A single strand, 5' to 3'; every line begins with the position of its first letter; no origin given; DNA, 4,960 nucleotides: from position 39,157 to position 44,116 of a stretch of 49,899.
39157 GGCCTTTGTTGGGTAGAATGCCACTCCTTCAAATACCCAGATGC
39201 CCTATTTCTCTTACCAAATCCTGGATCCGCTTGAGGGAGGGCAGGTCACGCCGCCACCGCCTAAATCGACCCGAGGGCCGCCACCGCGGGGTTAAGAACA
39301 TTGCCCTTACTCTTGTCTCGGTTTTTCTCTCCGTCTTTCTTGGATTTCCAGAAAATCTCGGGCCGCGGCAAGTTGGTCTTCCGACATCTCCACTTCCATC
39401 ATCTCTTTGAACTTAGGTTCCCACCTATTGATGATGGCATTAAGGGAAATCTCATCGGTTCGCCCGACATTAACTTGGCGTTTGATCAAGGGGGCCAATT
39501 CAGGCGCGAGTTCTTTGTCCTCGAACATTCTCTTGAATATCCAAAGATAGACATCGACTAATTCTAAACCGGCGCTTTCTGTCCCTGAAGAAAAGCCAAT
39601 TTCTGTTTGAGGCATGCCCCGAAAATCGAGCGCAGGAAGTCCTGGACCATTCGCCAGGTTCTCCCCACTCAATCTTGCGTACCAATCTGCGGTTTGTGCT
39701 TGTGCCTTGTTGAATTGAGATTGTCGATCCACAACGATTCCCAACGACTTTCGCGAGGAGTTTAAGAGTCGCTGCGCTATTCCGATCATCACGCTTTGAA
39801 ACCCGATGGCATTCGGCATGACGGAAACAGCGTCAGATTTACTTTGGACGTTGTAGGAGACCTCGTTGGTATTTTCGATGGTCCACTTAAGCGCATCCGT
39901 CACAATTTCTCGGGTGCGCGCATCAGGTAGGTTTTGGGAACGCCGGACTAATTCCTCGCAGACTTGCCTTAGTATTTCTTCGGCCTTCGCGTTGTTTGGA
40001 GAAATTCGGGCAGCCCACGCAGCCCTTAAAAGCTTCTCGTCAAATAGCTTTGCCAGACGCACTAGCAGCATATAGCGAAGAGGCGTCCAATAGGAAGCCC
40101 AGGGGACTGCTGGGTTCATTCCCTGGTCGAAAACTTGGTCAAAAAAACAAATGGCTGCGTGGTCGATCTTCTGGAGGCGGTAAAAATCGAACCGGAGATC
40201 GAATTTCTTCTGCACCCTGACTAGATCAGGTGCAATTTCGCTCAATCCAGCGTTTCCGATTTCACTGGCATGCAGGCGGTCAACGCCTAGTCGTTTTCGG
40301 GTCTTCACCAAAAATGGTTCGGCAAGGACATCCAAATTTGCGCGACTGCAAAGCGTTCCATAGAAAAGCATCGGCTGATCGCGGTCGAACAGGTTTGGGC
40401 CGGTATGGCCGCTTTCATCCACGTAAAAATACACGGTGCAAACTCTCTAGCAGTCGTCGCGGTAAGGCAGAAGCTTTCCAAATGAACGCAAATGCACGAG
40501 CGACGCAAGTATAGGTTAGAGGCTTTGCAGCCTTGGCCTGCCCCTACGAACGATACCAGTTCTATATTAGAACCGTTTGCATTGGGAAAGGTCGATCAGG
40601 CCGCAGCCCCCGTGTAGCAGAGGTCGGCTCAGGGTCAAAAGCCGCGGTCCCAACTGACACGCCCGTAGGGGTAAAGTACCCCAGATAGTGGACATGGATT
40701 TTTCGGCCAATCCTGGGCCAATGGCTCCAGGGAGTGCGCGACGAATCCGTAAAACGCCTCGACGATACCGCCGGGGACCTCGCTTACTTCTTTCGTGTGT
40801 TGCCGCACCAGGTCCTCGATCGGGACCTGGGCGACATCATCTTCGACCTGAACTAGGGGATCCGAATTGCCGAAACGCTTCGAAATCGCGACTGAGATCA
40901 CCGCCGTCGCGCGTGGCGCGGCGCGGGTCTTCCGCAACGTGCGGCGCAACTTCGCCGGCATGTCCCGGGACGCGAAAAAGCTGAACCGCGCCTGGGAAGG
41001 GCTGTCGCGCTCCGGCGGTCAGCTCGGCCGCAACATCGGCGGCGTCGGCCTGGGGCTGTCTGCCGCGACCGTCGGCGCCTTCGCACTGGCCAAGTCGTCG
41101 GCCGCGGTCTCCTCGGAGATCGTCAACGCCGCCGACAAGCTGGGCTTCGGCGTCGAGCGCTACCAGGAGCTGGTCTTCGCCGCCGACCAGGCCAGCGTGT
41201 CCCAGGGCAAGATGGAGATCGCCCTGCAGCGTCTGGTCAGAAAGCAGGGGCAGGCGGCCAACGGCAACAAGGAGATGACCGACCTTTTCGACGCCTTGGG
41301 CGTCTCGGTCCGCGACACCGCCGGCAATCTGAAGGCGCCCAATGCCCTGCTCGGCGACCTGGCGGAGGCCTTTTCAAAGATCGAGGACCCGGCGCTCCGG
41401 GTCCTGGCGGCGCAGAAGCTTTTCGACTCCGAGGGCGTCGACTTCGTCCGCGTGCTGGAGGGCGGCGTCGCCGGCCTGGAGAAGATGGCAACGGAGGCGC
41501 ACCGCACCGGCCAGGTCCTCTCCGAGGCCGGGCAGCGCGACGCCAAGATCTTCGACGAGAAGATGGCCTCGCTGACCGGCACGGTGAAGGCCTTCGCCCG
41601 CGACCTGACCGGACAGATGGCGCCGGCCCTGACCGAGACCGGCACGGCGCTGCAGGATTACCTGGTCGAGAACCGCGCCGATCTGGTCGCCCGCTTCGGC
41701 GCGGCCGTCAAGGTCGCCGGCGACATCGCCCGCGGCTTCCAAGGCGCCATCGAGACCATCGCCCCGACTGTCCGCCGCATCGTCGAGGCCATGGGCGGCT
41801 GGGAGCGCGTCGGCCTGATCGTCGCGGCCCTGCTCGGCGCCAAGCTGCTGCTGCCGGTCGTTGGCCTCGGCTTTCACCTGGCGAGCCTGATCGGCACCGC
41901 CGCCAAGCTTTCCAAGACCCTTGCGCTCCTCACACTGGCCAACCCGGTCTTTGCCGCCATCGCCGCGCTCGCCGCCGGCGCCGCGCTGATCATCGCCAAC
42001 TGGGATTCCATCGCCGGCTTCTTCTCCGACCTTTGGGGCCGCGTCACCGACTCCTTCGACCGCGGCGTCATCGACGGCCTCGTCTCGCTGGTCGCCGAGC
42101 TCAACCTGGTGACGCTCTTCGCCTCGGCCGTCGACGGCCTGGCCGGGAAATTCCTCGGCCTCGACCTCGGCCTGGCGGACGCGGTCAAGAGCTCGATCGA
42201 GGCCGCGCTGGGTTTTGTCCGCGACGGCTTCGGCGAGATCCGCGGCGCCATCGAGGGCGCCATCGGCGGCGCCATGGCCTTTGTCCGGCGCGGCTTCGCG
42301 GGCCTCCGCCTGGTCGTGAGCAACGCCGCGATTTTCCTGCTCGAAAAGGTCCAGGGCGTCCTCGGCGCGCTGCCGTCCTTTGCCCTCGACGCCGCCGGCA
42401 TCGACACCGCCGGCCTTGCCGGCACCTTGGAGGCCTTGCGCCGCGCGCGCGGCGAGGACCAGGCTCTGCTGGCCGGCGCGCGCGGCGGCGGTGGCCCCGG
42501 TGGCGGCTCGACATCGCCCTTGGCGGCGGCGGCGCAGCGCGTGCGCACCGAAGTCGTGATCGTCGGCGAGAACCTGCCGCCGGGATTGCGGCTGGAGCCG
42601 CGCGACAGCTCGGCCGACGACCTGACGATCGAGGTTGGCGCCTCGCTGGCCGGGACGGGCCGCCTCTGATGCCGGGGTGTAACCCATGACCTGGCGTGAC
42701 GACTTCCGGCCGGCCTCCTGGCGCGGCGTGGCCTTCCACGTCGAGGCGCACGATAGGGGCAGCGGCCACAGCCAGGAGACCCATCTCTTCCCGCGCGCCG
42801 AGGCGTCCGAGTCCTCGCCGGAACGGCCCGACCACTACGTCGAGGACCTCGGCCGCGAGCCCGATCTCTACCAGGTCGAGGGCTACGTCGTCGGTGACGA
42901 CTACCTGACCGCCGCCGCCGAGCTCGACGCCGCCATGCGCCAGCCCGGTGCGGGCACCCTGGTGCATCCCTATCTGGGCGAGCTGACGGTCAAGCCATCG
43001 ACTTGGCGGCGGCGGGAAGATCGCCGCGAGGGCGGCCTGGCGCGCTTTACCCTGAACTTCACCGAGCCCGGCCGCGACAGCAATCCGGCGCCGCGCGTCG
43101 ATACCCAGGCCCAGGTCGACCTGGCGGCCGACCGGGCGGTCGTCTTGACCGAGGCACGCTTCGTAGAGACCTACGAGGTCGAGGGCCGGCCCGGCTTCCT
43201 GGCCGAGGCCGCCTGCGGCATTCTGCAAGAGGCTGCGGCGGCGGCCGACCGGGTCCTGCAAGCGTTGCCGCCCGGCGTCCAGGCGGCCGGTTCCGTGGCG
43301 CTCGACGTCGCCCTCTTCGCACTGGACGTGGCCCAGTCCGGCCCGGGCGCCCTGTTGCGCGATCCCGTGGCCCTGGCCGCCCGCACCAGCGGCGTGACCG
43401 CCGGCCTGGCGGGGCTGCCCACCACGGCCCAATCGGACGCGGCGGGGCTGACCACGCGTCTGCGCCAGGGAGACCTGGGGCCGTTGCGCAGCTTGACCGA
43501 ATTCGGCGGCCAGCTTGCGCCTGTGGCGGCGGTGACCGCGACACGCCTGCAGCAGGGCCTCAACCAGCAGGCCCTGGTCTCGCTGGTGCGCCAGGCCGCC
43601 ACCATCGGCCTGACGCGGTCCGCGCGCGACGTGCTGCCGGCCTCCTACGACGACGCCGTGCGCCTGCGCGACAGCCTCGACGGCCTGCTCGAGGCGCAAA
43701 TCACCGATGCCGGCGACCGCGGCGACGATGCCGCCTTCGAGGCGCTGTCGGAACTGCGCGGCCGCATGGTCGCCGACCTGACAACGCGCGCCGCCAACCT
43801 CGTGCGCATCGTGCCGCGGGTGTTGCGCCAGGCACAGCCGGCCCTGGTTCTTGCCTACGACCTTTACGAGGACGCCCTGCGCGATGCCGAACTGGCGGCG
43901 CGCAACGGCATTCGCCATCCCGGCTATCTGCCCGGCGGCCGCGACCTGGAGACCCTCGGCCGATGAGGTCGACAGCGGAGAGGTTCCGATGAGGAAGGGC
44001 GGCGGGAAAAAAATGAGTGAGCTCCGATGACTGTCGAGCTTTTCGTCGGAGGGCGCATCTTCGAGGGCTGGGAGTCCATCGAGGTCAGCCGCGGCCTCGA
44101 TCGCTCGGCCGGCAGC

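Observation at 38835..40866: DUF3800 gene inserted between tail chaperone and tape measure, bracketed by a duplicated frameshift segment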

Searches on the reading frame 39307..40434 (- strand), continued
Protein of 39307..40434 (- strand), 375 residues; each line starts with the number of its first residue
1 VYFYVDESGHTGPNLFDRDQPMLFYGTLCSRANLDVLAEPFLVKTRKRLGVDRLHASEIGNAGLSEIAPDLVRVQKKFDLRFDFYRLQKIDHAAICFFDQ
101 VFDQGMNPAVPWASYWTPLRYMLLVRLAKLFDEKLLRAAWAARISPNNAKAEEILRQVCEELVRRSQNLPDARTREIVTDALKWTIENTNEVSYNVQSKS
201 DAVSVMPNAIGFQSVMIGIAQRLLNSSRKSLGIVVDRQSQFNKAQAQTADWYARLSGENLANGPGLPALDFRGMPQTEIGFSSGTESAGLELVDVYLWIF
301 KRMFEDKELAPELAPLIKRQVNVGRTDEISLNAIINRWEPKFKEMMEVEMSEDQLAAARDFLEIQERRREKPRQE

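Call 101: search_protein_families(library=phrogs, proteins=[L190:9234-9815:-, L190:6015-6743:-, L190:13181-13648:-, L184:7164-7793:-, L184:9214-10029:-, L184:5497-6546:-, L183:9729-10343:+, L183:6065-6739:-, L187:6792-7745:-, L187:10021-11595:-], max_evalue=0.00001)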
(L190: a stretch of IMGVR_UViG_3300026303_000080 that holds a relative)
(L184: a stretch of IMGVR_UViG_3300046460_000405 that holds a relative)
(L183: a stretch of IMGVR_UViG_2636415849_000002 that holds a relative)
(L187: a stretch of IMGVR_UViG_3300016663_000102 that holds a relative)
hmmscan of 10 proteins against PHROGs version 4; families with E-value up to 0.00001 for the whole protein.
L190:9234-9815:- (193 aa): 1 family
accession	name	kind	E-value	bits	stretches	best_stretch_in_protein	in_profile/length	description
phrog_2913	-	other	1.4e-69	235.9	1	1-192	102-298/306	glycoside hydrolase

L190:6015-6743:- (242 aa): 2 families
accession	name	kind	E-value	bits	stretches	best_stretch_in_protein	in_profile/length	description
phrog_4271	-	tail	3.4e-71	241.4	1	33-241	1-203/1309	tail protein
phrog_1101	-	tail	9.4e-26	91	1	84-239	27-199/1405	tail protein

L190:13181-13648:- (155 aa): 1 family
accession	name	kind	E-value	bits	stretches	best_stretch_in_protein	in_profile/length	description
phrog_11212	-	unknown function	2.3e-07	31.9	1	102-143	2-43/55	-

L184:7164-7793:- (209 aa): 2 families
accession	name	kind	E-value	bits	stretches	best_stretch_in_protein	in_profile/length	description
phrog_3205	-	unknown function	8.2e-25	89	1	20-193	20-202/243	-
phrog_12524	-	unknown function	7.2e-19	69.1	1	22-190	8-176/342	-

L184:9214-10029:- (271 aa): 2 families
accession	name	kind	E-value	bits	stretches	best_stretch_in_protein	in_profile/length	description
phrog_210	-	unknown function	6.6e-85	285.7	1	1-268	1-272/274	-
phrog_18285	-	unknown function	6.3e-16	59.1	1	186-259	1-73/85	-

L184:5497-6546:- (349 aa): 3 families
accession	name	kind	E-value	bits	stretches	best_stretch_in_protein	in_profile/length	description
phrog_1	-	integration and excision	5.8e-33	116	1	7-340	97-434/611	integrase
phrog_7244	-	integration and excision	4.9e-20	72.9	1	60-240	66-252/263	integrase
phrog_216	-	integration and excision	4.8e-10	40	1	129-341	14-224/301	integrase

L183:9729-10343:+ (204 aa): 0 families

L183:6065-6739:- (224 aa): 0 families

L187:6792-7745:- (317 aa): 1 family
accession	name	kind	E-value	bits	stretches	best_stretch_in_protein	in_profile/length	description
phrog_12390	-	unknown function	2.7e-06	28.4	1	156-246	17-105/176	-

L187:10021-11595:- (524 aa): 2 families
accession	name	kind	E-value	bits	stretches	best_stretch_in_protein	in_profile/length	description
phrog_95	-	integration and excision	2.4e-55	189.3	1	1-462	87-569/651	integrase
phrog_125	-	DNA, RNA and nucleotide metabolism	5e-17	63.3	1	3-237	21-207/254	DNA invertase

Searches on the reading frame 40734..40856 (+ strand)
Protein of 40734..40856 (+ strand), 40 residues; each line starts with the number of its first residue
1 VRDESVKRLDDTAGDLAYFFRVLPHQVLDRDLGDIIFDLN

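Call 5: search_protein_families(library=pfam, proteins=[window:40734-40856:+], max_evalue=0.01)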
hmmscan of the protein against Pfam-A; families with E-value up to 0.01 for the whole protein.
window:40734-40856:+ (40 aa): 0 families

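Call 7: search_protein_families(library=phrogs, proteins=[window:40734-40856:+], max_evalue=0.01)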
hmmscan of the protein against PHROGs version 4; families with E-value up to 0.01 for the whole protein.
window:40734-40856:+ (40 aa): 1 family
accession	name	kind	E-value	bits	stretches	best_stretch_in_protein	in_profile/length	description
phrog_11318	-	unknown function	0.0043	18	1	7-35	23-50/68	-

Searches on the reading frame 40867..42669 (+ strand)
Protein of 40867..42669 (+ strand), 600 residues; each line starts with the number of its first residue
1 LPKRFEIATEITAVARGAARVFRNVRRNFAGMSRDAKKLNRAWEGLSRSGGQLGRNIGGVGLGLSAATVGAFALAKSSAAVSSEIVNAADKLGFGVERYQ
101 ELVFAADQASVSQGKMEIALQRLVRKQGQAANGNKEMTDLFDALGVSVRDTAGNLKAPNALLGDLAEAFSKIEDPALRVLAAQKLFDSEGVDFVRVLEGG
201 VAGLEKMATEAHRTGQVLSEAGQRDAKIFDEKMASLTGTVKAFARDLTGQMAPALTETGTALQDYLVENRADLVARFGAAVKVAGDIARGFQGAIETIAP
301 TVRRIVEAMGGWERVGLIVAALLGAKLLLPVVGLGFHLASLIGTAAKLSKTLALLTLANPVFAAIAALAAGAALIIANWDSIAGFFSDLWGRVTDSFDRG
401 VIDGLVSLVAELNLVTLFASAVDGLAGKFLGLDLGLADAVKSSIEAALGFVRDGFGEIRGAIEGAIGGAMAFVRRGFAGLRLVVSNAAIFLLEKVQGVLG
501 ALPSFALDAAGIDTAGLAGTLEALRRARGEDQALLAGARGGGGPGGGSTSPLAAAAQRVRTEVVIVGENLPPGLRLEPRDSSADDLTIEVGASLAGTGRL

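Call 5: search_protein_families(library=pfam, proteins=[window:40867-42669:+], max_evalue=0.01)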
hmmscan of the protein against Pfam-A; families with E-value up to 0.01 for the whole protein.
window:40867-42669:+ (600 aa): 1 family
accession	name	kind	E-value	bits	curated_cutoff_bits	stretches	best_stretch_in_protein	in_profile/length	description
PF10145.14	PhageMin_Tail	-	0.0002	21.7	33.2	1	85-186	103-200/201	Phage-related minor tail protein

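Call 7: search_protein_families(library=phrogs, proteins=[window:40867-42669:+], max_evalue=0.01)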
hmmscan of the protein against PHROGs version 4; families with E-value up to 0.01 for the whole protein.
window:40867-42669:+ (600 aa): 26 families (the best 25 are shown)
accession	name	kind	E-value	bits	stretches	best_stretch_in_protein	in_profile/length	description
phrog_8462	-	tail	2.9e-37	129.7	1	43-499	33-446/672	tail length tape measure protein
phrog_8125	-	tail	2e-25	90.9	1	56-412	71-395/578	tail length tape measure protein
phrog_13338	-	unknown function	2.8e-23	83.1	1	40-367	17-292/903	-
phrog_9483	-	tail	7.2e-22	78.7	1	37-293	20-281/657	tail length tape measure protein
phrog_9570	-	tail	1.9e-20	74.4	1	7-371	27-384/689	tail length tape measure protein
phrog_2276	-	tail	7.7e-20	72.1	1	34-411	47-421/673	tail length tape measure protein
phrog_3981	-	tail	1.1e-17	65.4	1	21-504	14-459/584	tail length tape measure protein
phrog_28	-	tail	1.8e-16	60.9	1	122-440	447-710/1228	tail length tape measure protein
phrog_2854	-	tail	1.5e-15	57.9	1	32-305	38-311/855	tail length tape measure protein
phrog_1272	-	tail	1.5e-15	57.1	1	136-492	437-780/1606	tail length tape measure protein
phrog_9388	-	unknown function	2.1e-15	57.5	1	31-374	13-313/615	-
phrog_58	-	tail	5.1e-14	52.6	1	57-506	399-842/1544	tail length tape measure protein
phrog_12506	-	tail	3e-12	47.5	1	57-211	36-187/218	tail length tape measure protein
phrog_4200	-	tail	3e-10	40.2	1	338-445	195-291/732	tail length tape measure protein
phrog_3654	-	unknown function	1.3e-09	38.7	1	28-471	96-487/577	-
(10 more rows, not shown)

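Call 26: search_dna_similar(query=window:40867-42669:+, collection=phages, mode=protein, max_evalue=0.00001, max_rows=30)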
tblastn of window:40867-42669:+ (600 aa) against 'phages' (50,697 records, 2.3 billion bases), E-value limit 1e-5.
Records with a match: 109; places in all: 109; records where one place covers at least 80% of the query: 0.
Best place of each record, by identity: <60% 109.
By first word of the organism name: Vibrio 91; Butyrivibrio 4; Propionibacterium 4; Paracoccus 2; Rhodobacter 2; Ralstonia 1; Paraburkholderia 1; Microcystis 1; Bacteriophage 1; Ruminococcus 1; and 1 more.
By host as written in the record: - 82; Propionibacterium freudenreichii 4; Butyrivibrio fibrisolvens DSM 3071 3; Vibrio breoganii 3; Vibrio parahaemolyticus 3; Paracoccus sp. HS3 2; Rhodobacter capsulatus SB1003 2; Vibrio anguillarum PF4 1; and 9 more.
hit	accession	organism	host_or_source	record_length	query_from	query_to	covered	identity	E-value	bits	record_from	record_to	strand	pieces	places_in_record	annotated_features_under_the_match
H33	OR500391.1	Vibrio phage Vb_VaM_Valp1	Vibrio anguillarum PF4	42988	58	401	57%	25.9%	4e-14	82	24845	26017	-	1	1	tail protein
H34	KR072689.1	Paracoccus phage Shpa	Paracoccus sp. HS3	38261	76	432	60%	24.6%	4e-11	72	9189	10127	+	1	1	tail tape measure-like protein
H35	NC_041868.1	Paracoccus phage Shpa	Paracoccus sp. HS3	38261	76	432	60%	24.6%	4e-11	72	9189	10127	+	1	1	tail length tape measure protein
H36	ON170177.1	Ralstonia phage YO103_6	Ralstonia solanacearum T379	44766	67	317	42%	27.1%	1e-6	58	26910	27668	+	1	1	record has no annotation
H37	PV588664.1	Paraburkholderia phage IPK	Paraburkholderia caledonica Bk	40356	59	316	43%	25.7%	6e-11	72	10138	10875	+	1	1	record has no annotation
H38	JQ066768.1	Rhodobacter phage RcapNL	Rhodobacter capsulatus SB1003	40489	19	237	37%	28.9%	5e-6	56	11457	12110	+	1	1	phage tail-related protein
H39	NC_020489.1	Rhodobacter phage RcapNL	Rhodobacter capsulatus SB1003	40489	19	237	37%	28.9%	5e-6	56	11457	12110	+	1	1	phage tail-related protein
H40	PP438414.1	Microcystis phage Mae-JY22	Microcystis aeruginosa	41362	58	266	35%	30.0%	7e-13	78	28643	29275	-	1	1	tail tape measure-like protein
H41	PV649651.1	Vibrio phage PhiPS02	Vibrio parahaemolyticus KT1024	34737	74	265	32%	32.3%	1e-16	90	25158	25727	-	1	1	putative tail tape measure protein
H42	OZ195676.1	Vibrio phage K303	Seawater and oysters mix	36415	79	265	31%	32.6%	3e-16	89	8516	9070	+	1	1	tail length tape measure protein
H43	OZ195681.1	Vibrio phage K308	Seawater and oysters mix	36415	79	265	31%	32.6%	3e-16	89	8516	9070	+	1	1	tail length tape measure protein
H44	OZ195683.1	Vibrio phage K233 g1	Seawater and oysters mix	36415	79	265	31%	32.6%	3e-16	89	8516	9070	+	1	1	tail length tape measure protein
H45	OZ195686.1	Vibrio phage K253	Seawater and oysters mix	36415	79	265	31%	32.6%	3e-16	89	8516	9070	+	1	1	tail length tape measure protein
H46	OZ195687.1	Vibrio phage K254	Seawater and oysters mix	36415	79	265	31%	32.6%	3e-16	89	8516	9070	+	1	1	tail length tape measure protein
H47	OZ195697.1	Vibrio phage K255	Seawater and oysters mix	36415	79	265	31%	32.6%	3e-16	89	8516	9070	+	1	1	tail length tape measure protein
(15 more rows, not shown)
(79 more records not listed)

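Call 68: find_related_loci(query=window:40867-42669:+, collection=metagenome_contigs, flank=6000)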
Query window:40867-42669:+ (600 aa) in metagenome_contigs; peptide patterns used: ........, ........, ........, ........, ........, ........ (x = any residue, [..] = any of these).
363 stretches matched a pattern; 1 encode a relative of the query (tblastn E <= 1e-3); 1 distinct loci.
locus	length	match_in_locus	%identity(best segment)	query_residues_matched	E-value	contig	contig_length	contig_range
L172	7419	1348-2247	24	74-368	5e-10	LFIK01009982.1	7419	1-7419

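Call 82: search_protein_representatives(protein=window:40867-42669:+)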
Query: 600 residues. Proteins with E-value up to 0.001 (for the whole library): 30087; up to 1e-10: 10449; up to 1e-30: 149. The best 150 are listed.
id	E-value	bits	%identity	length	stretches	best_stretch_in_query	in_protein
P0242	0.0e+00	1233.6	100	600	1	1-600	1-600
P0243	3.7e-72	260.4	37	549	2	3-417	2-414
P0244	1.4e-68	248.5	39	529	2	4-397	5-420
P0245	1.0e-58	216.1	42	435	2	1-369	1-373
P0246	2.3e-52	195.1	34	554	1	30-455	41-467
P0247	1.6e-49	185.7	38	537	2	14-396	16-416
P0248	1.4e-45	172.7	34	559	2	27-435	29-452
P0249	1.9e-44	169.0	35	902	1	23-398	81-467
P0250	2.8e-44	168.4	34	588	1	16-440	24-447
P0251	5.7e-44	167.4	32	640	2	5-366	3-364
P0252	5.8e-44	167.4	32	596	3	11-338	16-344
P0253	6.7e-44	167.1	36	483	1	8-403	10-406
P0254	1.0e-43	166.5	34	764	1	36-479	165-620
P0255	2.0e-43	165.6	30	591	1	29-514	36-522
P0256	5.8e-43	164.0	32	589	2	9-334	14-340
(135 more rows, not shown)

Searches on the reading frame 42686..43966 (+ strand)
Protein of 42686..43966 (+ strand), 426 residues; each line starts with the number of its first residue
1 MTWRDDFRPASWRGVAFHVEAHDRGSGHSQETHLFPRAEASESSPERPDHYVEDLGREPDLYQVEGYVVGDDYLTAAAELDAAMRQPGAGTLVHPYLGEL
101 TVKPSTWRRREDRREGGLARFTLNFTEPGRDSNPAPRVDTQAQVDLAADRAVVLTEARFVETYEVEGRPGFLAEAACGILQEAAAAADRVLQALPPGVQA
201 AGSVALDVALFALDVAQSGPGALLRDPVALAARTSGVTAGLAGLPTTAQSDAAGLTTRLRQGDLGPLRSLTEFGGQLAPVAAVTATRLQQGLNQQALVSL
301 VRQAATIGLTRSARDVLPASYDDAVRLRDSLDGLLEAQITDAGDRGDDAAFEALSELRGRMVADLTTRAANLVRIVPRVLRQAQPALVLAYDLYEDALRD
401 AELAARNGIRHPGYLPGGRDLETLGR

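Call 39: search_protein_families(library=pfam, proteins=[window:42686-43966:+], max_evalue=0.001)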
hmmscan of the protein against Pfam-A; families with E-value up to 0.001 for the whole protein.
window:42686-43966:+ (426 aa): 1 family
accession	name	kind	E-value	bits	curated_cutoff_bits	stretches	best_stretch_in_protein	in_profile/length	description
PF07157.17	DNA_circ_N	-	3.4e-21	75.9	21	1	8-102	3-88/88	DNA circularisation protein N-terminus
